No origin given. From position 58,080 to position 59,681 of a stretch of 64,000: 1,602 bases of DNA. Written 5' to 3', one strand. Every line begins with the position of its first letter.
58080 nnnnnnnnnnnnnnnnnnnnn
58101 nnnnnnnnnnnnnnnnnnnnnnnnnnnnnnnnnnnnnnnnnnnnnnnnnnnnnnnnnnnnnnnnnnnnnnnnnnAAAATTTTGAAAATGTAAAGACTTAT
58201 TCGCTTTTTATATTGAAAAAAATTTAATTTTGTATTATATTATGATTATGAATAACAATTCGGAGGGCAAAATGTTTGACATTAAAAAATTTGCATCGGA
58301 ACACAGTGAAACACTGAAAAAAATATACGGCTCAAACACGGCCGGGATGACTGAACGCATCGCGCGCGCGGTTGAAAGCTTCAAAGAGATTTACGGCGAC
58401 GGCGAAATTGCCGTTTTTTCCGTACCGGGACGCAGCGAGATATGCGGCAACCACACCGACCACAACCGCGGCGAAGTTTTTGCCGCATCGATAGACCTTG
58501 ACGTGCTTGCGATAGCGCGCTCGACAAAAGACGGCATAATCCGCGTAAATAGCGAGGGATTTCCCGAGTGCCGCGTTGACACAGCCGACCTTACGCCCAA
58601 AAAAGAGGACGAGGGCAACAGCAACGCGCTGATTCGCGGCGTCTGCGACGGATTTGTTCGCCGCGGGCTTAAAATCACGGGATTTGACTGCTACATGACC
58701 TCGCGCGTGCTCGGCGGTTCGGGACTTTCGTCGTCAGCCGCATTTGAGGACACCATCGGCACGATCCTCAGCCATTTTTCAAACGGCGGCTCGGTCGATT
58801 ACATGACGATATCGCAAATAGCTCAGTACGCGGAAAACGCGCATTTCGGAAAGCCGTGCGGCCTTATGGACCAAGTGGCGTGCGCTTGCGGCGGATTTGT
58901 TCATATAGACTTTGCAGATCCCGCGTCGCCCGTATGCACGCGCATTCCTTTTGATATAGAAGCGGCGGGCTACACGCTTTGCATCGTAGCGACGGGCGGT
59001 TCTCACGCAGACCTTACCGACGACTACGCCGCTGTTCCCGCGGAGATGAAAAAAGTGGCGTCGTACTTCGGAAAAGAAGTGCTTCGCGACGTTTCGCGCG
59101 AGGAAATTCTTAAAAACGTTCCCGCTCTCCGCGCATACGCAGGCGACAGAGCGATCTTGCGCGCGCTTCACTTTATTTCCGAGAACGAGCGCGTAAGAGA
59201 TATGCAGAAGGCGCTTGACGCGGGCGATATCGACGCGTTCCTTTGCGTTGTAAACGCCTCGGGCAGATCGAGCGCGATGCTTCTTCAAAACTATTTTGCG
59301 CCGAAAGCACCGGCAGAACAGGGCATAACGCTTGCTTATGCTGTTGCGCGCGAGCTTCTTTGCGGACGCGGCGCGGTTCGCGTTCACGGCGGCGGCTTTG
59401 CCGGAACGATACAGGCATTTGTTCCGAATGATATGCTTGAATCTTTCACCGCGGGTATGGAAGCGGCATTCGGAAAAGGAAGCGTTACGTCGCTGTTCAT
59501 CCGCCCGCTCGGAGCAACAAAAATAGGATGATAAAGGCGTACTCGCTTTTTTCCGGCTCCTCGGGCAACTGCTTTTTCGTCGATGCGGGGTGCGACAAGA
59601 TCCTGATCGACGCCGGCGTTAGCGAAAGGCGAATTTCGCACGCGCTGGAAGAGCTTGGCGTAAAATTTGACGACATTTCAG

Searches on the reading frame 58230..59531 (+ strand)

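Call 13: search_protein_families(library=pfam, proteins=[window:58230-59531:+], max_evalue=0.001)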
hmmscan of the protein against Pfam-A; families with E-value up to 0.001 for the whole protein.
window:58230-59531:+ (433 aa): 2 families
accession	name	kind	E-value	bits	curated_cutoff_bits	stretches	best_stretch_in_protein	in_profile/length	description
PF10509.15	GalKase_gal_bdg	-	1.9e-16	59.8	23.1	1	49-97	1-48/49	Galactokinase galactose-binding signature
PF00288.32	GHMP_kinases_N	-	4.5e-12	46.5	22.3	1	143-222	10-87/87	GHMP kinases N terminal domain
